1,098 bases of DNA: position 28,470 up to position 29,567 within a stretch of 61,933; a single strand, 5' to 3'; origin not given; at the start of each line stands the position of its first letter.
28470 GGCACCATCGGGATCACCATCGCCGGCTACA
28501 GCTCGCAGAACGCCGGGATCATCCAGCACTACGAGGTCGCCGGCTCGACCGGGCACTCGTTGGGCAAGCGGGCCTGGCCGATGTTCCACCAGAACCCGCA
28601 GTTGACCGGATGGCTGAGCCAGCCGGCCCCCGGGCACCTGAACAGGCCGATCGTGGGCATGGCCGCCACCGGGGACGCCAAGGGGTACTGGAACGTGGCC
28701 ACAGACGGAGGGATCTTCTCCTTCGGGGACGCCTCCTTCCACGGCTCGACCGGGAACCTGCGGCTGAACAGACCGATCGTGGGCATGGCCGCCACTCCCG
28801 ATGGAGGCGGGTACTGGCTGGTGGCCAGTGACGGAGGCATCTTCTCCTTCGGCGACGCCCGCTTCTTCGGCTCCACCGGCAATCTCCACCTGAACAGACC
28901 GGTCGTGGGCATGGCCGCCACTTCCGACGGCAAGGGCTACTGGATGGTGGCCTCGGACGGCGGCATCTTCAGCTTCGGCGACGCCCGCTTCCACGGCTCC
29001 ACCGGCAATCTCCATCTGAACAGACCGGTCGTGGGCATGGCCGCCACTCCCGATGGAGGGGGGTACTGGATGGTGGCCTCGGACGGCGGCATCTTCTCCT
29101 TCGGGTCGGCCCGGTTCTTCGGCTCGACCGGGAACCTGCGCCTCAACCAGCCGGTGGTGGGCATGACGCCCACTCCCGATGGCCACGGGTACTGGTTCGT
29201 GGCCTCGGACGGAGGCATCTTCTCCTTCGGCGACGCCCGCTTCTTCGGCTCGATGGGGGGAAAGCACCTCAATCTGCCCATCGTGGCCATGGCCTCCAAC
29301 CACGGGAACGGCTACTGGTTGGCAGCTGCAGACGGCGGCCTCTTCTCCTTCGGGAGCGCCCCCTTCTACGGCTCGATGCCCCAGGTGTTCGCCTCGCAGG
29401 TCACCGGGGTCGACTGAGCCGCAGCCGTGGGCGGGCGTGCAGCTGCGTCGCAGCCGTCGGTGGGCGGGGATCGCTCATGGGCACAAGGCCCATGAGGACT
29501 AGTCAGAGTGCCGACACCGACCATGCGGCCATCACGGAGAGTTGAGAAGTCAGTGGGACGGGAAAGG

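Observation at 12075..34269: System-level candidate: an envelope glycopolymer factory linked to exoproteins that share a private six-repeat module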

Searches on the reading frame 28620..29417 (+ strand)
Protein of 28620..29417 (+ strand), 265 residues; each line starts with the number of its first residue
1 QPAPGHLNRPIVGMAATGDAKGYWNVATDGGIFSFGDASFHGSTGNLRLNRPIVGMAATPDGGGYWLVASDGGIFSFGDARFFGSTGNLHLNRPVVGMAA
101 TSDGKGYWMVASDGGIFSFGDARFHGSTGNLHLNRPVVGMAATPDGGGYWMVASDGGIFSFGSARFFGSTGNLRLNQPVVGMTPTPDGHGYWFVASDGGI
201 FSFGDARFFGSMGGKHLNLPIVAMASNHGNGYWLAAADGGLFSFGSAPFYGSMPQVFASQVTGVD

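Call 8: search_solved_structures(query=window:28620-29417:+, max_evalue=1, show_alignments=2)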
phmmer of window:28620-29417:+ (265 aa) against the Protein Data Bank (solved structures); distinct sequences matched with E-value up to 1: 7.
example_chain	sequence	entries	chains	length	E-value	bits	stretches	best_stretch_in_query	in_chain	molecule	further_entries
1l0q_A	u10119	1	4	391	0.012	18.1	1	55-189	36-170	Surface layer protein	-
3amr_A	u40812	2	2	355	0.094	15.1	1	47-115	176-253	3-phytase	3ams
8p37_A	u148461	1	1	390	0.17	14.3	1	107-188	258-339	IMP dehydrogenase subunit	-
8p4q_A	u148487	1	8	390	0.17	14.3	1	107-188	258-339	IMP dehydrogenase subunit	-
4bpv_A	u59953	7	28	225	0.21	14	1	84-124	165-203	CATHEPSIN S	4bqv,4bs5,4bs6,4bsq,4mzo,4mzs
6tc6_A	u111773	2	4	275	0.67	12.3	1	167-212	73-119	Formamidopyrimidine-DNA glycosylase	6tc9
5c2v_B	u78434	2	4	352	0.8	12.1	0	101-190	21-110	HYDRAZINE SYNTHASE BETA SUBUNIT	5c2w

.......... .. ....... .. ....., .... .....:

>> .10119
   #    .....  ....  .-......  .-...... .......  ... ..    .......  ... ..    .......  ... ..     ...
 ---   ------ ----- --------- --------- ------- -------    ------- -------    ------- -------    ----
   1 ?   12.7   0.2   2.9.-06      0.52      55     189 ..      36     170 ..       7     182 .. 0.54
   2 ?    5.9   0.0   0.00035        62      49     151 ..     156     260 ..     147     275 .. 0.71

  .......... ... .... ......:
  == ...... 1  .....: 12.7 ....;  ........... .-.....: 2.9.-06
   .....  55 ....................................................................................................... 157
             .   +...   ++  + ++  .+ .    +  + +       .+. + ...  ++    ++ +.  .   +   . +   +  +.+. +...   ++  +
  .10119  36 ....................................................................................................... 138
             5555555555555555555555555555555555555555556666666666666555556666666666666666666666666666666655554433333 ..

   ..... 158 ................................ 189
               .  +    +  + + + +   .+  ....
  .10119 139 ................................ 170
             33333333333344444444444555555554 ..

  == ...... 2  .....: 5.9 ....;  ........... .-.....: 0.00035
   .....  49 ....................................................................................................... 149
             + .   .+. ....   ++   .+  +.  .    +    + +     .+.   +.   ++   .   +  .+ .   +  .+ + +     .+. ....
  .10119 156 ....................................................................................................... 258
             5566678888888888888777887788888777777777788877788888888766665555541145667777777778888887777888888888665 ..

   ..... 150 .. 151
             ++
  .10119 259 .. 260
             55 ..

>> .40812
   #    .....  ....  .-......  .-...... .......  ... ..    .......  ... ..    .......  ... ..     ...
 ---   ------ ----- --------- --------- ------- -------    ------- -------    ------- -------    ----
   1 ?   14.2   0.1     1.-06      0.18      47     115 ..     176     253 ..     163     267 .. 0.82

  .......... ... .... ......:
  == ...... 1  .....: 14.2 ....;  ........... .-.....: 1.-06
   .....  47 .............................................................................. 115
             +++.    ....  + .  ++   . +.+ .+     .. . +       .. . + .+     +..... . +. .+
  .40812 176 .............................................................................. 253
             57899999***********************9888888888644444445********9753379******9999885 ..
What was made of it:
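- Tried and rejected: The best PDB sequence hit is a YVTN propeller at E 0.012 (call 8).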

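Call 10: find_homologous_proteins(query=window:28620-29417:+, max_evalue=0.00001)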
Query window:28620-29417:+ (265 aa): 7996 proteins with E <= 0.00001 among 8000 candidates; the best 120 are listed.
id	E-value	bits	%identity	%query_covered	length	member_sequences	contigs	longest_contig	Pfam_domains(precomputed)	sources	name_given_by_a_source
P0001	3.5e-211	717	68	88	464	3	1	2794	-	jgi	jgi:ribosomal protein L24E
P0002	1.7e-200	682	68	88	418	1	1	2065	-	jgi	jgi:hypothetical protein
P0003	4.7e-187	638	67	87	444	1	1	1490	PF01833.31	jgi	jgi:hypothetical protein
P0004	2.7e-184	629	61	90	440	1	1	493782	-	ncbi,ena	-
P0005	2.3e-179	613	64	94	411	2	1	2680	-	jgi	jgi:hypothetical protein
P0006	2.5e-178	609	64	87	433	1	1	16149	-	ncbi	ncbi:MAG TPA: hypothetical protein VF230_13460 [Acidimicrobiales bacterium]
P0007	7.9e-178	608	74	83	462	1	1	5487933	-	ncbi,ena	-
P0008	2.6e-177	606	74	75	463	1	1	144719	-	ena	-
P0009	3.3e-175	599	69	88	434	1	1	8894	-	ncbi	-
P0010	3.9e-175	599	64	93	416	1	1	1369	-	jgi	jgi:hypothetical protein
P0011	5.1e-175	599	67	88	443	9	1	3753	-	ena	-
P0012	1.0e-174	598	67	89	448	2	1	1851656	-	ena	-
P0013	1.9e-174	597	73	83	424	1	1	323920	-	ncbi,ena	-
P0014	3.6e-173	593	69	80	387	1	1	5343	-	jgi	jgi:hypothetical protein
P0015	1.5e-172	591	72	75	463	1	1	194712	-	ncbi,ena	-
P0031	4.4e-166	569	65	77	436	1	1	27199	PF23163.2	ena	-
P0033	4.6e-164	563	69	86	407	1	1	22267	PF17975.7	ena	-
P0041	1.9e-160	551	67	87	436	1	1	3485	PF22073.3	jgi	jgi:hypothetical protein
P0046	1.4e-158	545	67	87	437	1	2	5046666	-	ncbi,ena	-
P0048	4.4e-158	543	55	90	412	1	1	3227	PF00877.26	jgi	jgi:NlpC/P60 family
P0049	5.5e-158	543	70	89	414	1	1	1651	PF27111.1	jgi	jgi:hypothetical protein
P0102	4.9e-145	500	65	82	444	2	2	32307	PF08450.19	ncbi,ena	-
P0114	5.9e-142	490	72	90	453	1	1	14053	PF03734.20,PF23795.2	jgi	jgi:L,D-peptidoglycan transpeptidase YkuD (ErfK/YbiS/YcfS/YnhG family)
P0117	1.0e-141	489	63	90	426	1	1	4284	PF01246.27,PF00188.33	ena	-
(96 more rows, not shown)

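Call 23: search_protein_families(library=pfam, proteins=[P0049, P0041, P0031, P0033, P0114, P0102, P0003, P0117], max_evalue=0.001)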
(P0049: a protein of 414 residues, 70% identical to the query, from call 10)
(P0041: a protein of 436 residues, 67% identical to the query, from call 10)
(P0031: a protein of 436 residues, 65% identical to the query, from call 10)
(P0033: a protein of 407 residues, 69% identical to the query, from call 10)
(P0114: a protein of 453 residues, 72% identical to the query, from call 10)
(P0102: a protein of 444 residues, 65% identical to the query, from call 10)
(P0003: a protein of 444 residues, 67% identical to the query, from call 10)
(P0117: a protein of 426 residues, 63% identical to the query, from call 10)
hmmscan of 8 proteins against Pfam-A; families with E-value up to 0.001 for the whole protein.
P0049 (414 aa): 1 family
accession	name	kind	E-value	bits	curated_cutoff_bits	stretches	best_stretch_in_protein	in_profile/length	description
PF01246.26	Ribosomal_L24e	-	0.00012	22.7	27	0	15-31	15-31/66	Ribosomal protein L24e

P0041 (436 aa): 1 family
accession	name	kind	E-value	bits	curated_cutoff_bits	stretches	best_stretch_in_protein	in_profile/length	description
PF22073.2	Cep192_D4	-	2.7e-06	28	35.5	1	38-142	2-106/112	Cep192 domain 4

P0031 (436 aa): 1 family
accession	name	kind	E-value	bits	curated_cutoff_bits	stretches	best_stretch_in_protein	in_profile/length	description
PF23163.1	CSD_RNase_II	-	9.5e-05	22.8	24.3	0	302-324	14-36/60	CSD-like barrel domain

P0033 (407 aa): 1 family
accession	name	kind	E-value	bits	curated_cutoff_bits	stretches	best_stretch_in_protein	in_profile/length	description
PF17975.6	RNR_Alpha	-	7.3e-08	33.3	26.4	0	118-141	77-100/101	Ribonucleotide reductase alpha domain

P0114 (453 aa): 3 families
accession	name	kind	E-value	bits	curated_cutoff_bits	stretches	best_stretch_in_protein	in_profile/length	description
PF03734.19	YkuD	-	3.5e-09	37.8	23.4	1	263-443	4-146/146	L,D-transpeptidase catalytic domain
PF23795.1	SH3_YKFC_2nd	-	5.7e-06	26.5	27.4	0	129-146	40-57/57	YKFC SH3b2 domain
PF19135.5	DUF5818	-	1.4e-05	24.9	27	0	90-105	7-22/57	Protein of unknown function (DUF5818)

P0102 (444 aa): 1 family
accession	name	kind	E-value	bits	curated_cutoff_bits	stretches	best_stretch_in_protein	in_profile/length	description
PF08450.18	SGL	-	2.9e-05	24.2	26.3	0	87-155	86-147/246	SMP-30/Gluconolactonase/LRE-like region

P0003 (444 aa): 1 family
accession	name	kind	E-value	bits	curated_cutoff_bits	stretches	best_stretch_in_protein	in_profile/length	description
PF01833.30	TIG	-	7.6e-08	32.7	20.9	1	105-178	1-77/84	IPT/TIG domain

P0117 (426 aa): 2 families
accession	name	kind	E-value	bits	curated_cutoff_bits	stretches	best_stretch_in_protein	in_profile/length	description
PF00188.32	CAP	-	1.5e-09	39.2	21.1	1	60-165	1-111/117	Cysteine-rich secretory protein family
PF01246.26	Ribosomal_L24e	-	3.2e-06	27.7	27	0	236-259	14-37/66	Ribosomal protein L24e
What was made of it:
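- On Known wall-binding repeat families (SLH, CWB2, choline-binding, LysM, SH3b, PG_binding, LGFP, SPOR): The only hits on the repeat itself are spurious (Ribosomal_L24e, RNR_Alpha, CSD; call 23).
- Tried and rejected: On homologs, the only Pfam hits on the repeat itself are spurious (call 23).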

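Call 25: find_encoding_contigs(protein=P0007, flank=10000, max_places=2)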
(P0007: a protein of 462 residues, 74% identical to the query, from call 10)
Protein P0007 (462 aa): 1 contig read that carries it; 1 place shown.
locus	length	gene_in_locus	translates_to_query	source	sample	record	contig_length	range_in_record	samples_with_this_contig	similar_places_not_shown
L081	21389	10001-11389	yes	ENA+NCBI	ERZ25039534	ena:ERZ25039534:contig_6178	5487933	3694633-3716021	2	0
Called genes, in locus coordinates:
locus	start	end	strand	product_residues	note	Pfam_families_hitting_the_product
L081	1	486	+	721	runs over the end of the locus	-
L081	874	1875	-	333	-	PF00579:tRNA-synt_1b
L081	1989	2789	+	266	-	PF02616:SMC_ScpA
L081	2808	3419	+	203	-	PF04079:SMC_ScpB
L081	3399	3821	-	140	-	PF21863:HTH_67 (weak), PF12802:MarR_2, PF01047:MarR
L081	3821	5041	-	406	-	PF02515:CoA_transf_3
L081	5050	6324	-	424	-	PF04909:Amidohydro_2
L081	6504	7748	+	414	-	PF13458:Peripla_BP_6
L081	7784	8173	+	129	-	PF01042:Ribonuc_L-PSP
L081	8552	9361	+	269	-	-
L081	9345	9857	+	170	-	-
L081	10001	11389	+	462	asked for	-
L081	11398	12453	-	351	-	PF00296:Bac_luciferase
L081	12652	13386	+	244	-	PF01479:S4, PF00849:PseudoU_synth_2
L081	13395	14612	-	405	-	PF13433:Peripla_BP_5 (weak), PF13458:Peripla_BP_6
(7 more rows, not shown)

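Call 26: find_encoding_contigs(protein=P0046, flank=10000, max_places=2)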
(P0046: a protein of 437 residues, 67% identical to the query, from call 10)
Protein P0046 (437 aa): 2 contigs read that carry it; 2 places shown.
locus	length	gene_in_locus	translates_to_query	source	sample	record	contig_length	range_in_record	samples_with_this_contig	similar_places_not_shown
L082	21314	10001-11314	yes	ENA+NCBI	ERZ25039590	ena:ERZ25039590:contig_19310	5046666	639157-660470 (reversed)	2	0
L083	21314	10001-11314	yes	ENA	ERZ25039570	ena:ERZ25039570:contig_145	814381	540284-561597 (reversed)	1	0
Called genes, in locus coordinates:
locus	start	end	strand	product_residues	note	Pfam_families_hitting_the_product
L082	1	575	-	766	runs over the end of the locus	PF18072:FGAR-AT_linker, PF00586:AIRS, PF02769:AIRS_C, PF00586:AIRS, PF02769:AIRS_C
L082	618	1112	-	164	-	PF05175:MTS (weak), PF08241:Methyltransf_11, PF08242:Methyltransf_12, PF13489:Methyltransf_23, PF13649:Methyltransf_25, PF13847:Methyltransf_31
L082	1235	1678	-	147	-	-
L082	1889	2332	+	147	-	-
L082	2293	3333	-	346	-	PF01520:Amidase_3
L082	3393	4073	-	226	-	PF07685:GATase_3, PF13507:GATase_5, PF01965:DJ-1_PfpI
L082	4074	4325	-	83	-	PF02700:PurS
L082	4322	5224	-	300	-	PF01259:SAICAR_synt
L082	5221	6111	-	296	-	PF00206:Lyase_1, PF10397:ADSL_C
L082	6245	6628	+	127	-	-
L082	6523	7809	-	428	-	PF02844:GARS_N, PF01071:GARS_A, PF02843:GARS_C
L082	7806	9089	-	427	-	PF00709:Adenylsucc_synt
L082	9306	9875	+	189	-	PF01965:DJ-1_PfpI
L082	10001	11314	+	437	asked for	-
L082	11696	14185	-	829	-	PF02861:Clp_N, PF23569:NBD_SMAX1, PF00004:AAA, PF17871:AAA_lid_9, PF00004:AAA, PF07724:AAA_2, PF07728:AAA_5, PF10431:ClpB_D2-small, +7 more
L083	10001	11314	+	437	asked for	-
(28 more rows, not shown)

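Call 27: predict_structure(alignment_id=A1)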
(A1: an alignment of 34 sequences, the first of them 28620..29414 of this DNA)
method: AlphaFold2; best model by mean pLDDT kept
length: 265 residues; sequences in the alignment: 34
mean_pLDDT: 92.7   pTM: 0.88
mean pLDDT of the five models: 92.7, 92.6, 92.6, 91.9, 91.4
residues with pLDDT >= 90: 237; 70-90: 10; 50-70: 6; < 50: 12
segments of 3 or more residues with pLDDT < 50: 1-4, 257-262
pLDDT, mean of each block of 10 residues (from residue 1): 60 96 97 97 95 97 98 98 95 96 97 98 97 96 96 97 97 91 96 98 98 93 95 96 97 63 44
secondary structure, 60 per line:
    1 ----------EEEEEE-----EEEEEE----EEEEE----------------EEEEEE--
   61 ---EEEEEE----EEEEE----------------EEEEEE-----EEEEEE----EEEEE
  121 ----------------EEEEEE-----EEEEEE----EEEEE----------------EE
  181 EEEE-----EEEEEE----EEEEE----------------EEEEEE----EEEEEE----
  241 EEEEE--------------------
elements in order: E11-16 E22-27 E32-36 E53-58 E64-69 E74-78 E95-100 E106-111 E116-120 E137-142 E148-153 E158-162 E179-184 E190-195 E200-204 E221-226 E231-236 E241-245
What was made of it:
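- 28638..29375 (+): Repeat module of the 27138 protein: 6 x 42 aa with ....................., predicted to form a six-bladed beta-propeller. AlphaFold pLDDT 92.7, pTM 0.88, six blades of three DSSP strands each (call 27).
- On Six-bladed beta-propeller: AlphaFold pLDDT 92.7 and pTM 0.88 with six equivalent strand triplets (call 27).
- Six-blade propeller model, pLDDT 92.7 (call 27).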

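Call 29: fold_search(model_id=the predicted structure, library=pdb)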
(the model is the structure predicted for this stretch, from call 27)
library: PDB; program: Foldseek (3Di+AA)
matches with E <= 10: 1983; with E <= 0.001: 1582
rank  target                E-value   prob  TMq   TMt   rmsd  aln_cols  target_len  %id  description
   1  7zgr_D                6.6e-11  1.00  0.64  0.45   5.3       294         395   12  Polymerase module of yeast CPF in complex with Mpe1, the yPIM of Cft2 and the pre-cleaved CYC1 RNA (released 2022-05-25)
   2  1nr0                  3.9e-10  1.00  0.56  0.27   7.7       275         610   12  Two Seven-Bladed Beta-Propeller Domains Revealed By The Structure Of A C. elegans Homologue Of Yeast Actin Interacting P (released 2003-07-01)
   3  3ow8_B                6.1e-10  1.00  0.58  0.53   6.4       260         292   15  Crystal Structure of the WD repeat-containing protein 61 (released 2010-09-29)
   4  5yzv_C                7.5e-10  1.00  0.62  0.57   6.4       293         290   16  Biophysical and structural characterization of the thermostable WD40 domain of a prokaryotic protein, Thermomonospora  (released 2018-10-03)
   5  7zgq_D                9.9e-10  1.00  0.61  0.45   6.0       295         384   13  Polymerase module of yeast CPF in complex with the yPIM of Cft2 (released 2022-05-25)
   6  7bie_A                1.0e-09  1.00  0.63  0.59   6.0       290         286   14  Crystal structure of nvWrap-T, a 7-bladed symmetric propeller (released 2021-09-22)
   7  7mq8_LS               1.1e-09  1.00  0.59  0.38   5.4       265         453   13  Cryo-EM structure of the human SSU processome, state pre-A1 (released 2021-09-22)
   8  6eoj_D                1.7e-09  1.00  0.64  0.46   5.5       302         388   12  PolyA polymerase module of the cleavage and polyadenylation factor (CPF) from Saccharomyces cerevisiae (released 2017-11-15)
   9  9k25_B                1.8e-09  1.00  0.61  0.52   6.2       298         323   11  Cryo-EM structure of apo-P2Y purinoceptor 2-miniGq-Nb35 complex (released 2025-06-11)
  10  9fqr_Hy               2.0e-09  1.00  0.56  0.23   7.0       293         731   13  96-nm repeat of axonemal doublet microtubules from bovine sperm (released 2025-03-26)
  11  8glv_Cp               2.2e-09  1.00  0.56  0.17   7.3       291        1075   12  96-nm repeat unit of doublet microtubules from Chlamydomonas reinhardtii flagella (released 2023-05-31)
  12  9rsc_7                2.2e-09  1.00  0.56  0.41   7.8       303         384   12  Ternary complex of an improved charged molecular glue degrader ZZ2-SO2H, BRD4(BD1) neosubstrate, and the CTLH E3 ligas (released 2026-04-08)
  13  7zgp_D                2.8e-09  1.00  0.63  0.45   5.2       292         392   12  Polymerase module of CPF in complex with Mpe1 and a pre-cleaved CYC1 RNA (released 2022-05-25)
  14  5yzv_A                2.9e-09  1.00  0.62  0.58   5.8       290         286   18  Biophysical and structural characterization of the thermostable WD40 domain of a prokaryotic protein, Thermomonospora  (released 2018-10-03)
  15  3hrp                  2.9e-09  1.00  0.61  0.42   6.7       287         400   13  Crystal structure of Structural genomics protein of unknown function (NP_812590.1) from Bacteroides thetaiotaomicron VPI (released 2009-08-04)
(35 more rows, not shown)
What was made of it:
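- On Six-bladed beta-propeller: Propeller hits in Foldseek (call 29).
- The nearest structural matches are WD40-type interaction propellers (call 29).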

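Call 35: find_related_loci(query=A1, collection=metagenome_contigs, flank=10000)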
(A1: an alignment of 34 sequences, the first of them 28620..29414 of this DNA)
Query A1 (265 aa) in metagenome_contigs; peptide patterns used: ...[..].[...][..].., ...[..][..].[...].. (x = any residue, [..] = any of these).
600 stretches matched a pattern (row limit reached: there are more); 594 encode a relative of the query (tblastn E <= 1e-3); the best 80 are kept; 80 distinct loci.
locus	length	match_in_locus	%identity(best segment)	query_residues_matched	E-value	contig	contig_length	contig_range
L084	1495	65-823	72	6-264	3e-118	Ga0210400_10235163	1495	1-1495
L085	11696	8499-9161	75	5-260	1e-107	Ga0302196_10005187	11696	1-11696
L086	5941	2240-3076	70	6-252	1e-106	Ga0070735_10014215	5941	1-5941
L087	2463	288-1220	70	6-260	7e-109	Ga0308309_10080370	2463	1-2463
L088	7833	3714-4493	70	7-260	7e-104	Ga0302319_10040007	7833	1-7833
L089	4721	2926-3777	66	5-258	1e-103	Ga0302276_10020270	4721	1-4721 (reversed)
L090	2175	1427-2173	67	6-260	1e-106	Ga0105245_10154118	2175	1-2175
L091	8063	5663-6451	66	7-252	2e-101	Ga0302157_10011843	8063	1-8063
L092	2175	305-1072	66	6-264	2e-106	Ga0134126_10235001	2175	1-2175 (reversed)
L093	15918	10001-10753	70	6-252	2e-100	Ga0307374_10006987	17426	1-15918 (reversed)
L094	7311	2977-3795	71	6-260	2e-100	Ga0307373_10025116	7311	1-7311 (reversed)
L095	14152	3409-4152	68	6-252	2e-100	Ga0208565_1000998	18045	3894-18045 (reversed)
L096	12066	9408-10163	65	6-264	2e-100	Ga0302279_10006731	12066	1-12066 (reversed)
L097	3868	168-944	66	6-264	7e-101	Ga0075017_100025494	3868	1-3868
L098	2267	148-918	73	6-264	5e-104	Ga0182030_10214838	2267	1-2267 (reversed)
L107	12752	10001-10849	65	6-264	4e-98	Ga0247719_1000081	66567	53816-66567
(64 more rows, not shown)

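Call 40: search_protein_families(library=pfam, alignment_id=A2, max_evalue=0.0001)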
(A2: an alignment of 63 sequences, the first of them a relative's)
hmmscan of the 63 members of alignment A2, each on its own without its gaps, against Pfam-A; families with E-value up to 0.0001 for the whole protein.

A. member 1, L081:9947-11386:+ (480 aa): 0 families

B. families by the number of members that match (of 63 scanned): 52 families (the first 25 are shown)
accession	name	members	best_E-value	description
PF01833.30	TIG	4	9.9e-19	IPT/TIG domain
PF13360.13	PQQ_2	3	1.8e-12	Outer membrane protein assembly factor BamB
PF01520.23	Amidase_3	2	1.4e-30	N-acetylmuramoyl-L-alanine amidase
PF08486.15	SpoIID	2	1.9e-21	Stage II sporulation protein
PF10282.15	Lactonase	2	1.3e-20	Lactonase, 7-bladed beta-propeller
PF21783.3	YNCE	2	2.8e-13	YNCE-like beta-propeller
PF25174.1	Beta-prop_THOC3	2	6.4e-09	THOC3 beta-propeller domain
PF17164.10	DUF5122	2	3.5e-08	Domain of unknown function (DUF5122) beta-propeller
PF13570.13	Beta-prop_ACSF4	2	1.2e-06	Beta-alanine-activating enzyme, beta-propeller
PF22073.2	Cep192_D4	2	3.7e-06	Cep192 domain 4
PF24684.1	Vgb_lyase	1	3.2e-85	Virginiamycin B lyase family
PF25390.1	WD40_RLD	1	8.3e-59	RCC1-like domain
PF03537.19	Glyco_hydro_114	1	3.1e-52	Glycoside-hydrolase family GH114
PF00082.27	Peptidase_S8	1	6.6e-47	Subtilase family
PF00415.24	RCC1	1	9.8e-44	Regulator of chromosome condensation (RCC1) repeat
PF00877.26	NLPC_P60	1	7.6e-18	NlpC/P60 family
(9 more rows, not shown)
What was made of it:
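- Partners also include cellulase, GH43, proteases and CAP/TIG proteins (call 40).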

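Call 42: search_protein_families(library=pfam, proteins=[L107:415-1278:+, L107:1286-2485:+, L107:2724-5036:+, L107:2352-4979:-, L107:5006-5878:-, L107:5875-7116:-, L107:7061-8206:-, L107:8645-10783:+, L107:10891-12750:+], max_evalue=0.001)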
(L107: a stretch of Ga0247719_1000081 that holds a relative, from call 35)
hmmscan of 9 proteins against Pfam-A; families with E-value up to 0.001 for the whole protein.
L107:415-1278:+ (287 aa): 1 family
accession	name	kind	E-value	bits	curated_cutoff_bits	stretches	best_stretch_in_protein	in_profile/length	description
PF01061.29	ABC2_membrane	-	1.7e-12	47.8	26.9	1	32-234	4-206/211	ABC-2 type transporter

L107:1286-2485:+ (399 aa): 5 families
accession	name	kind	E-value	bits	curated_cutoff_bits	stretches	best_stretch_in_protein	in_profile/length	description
PF00005.33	ABC_tran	-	6.5e-21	75.8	25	1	42-173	1-135/137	ABC transporter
PF14524.12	Wzt_C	-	1.3e-16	61.3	30.4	1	265-390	8-142/143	Wzt C-terminal domain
PF13555.12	AAA_29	-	6.1e-05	23.1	27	1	42-80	12-50/61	P-loop containing region of AAA domain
PF02463.25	SMC_N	-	0.00023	21.1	40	0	32-75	3-47/220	RecF/RecN/SMC N terminal domain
PF13476.12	AAA_23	-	0.00089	20.4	27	0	37-76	5-43/201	AAA domain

L107:2724-5036:+ (770 aa): 5 families
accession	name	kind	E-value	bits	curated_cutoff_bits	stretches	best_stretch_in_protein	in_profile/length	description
PF00534.26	Glycos_transf_1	-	8.9e-39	133.2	26.4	2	180-336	14-171/172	Glycosyl transferases group 1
PF13692.12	Glyco_trans_1_4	-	5.8e-34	117.8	27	2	183-323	3-142/142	Glycosyl transferases group 1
PF13524.12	Glyco_trans_1_2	-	4.2e-12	46.7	25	1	198-348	4-141/144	Glycosyl transferase-like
PF20706.3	GT4-conflict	-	1.5e-11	44.3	26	1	124-336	135-357/385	Family 4 Glycosyltransferase in conflict systems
PF13439.12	Glyco_transf_4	-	2.9e-06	27.8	28.5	1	72-165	72-163/170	Glycosyltransferase Family 4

L107:2352-4979:- (875 aa): 0 families

L107:5006-5878:- (290 aa): 2 families
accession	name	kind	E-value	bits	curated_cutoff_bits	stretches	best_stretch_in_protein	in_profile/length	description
PF13439.12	Glyco_transf_4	-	1.2e-06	29.1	28.5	1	22-155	8-161/170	Glycosyltransferase Family 4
PF13579.12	Glyco_trans_4_4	-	8.2e-06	26.7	29.7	1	20-155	5-154/158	Glycosyl transferase 4-like domain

L107:5875-7116:- (413 aa): 5 families
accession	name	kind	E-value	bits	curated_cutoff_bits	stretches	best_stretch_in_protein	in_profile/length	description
PF13692.12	Glyco_trans_1_4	-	1.9e-12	48.1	27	1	242-374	2-140/142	Glycosyl transferases group 1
PF00534.26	Glycos_transf_1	-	1.3e-09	38.2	26.4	1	238-381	11-163/172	Glycosyl transferases group 1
PF13524.12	Glyco_trans_1_2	-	4.9e-07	30.2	25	1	288-404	27-142/144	Glycosyl transferase-like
PF13579.12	Glyco_trans_4_4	-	6.6e-06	27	29.7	1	35-181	1-112/158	Glycosyl transferase 4-like domain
PF13439.12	Glyco_transf_4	-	8.2e-05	23.1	28.5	1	34-119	1-76/170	Glycosyltransferase Family 4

L107:7061-8206:- (381 aa): 3 families
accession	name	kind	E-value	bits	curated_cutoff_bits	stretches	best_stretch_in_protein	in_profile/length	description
PF00534.26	Glycos_transf_1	-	1.8e-29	102.9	26.4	1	197-356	13-171/172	Glycosyl transferases group 1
PF13692.12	Glyco_trans_1_4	-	7.6e-25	88.3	27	1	202-343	4-142/142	Glycosyl transferases group 1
PF20706.3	GT4-conflict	-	5.8e-09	35.8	26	1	191-338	189-339/385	Family 4 Glycosyltransferase in conflict systems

L107:8645-10783:+ (712 aa): 2 families
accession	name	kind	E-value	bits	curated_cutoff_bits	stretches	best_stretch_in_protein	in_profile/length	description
PF00082.27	Peptidase_S8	-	6.6e-47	160.6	21.8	1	150-433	1-288/288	Subtilase family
PF22148.1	Fervidolysin_NPro-like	-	6.4e-07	30.1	21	1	45-103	18-77/81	Fervidolysin N-terminal prodomain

L107:10891-12750:+ (620 aa): 1 family
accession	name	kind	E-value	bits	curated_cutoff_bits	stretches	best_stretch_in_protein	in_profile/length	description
PF01510.30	Amidase_2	-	1.6e-13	51.5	26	1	183-334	3-130/131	N-acetylmuramoyl-L-alanine amidase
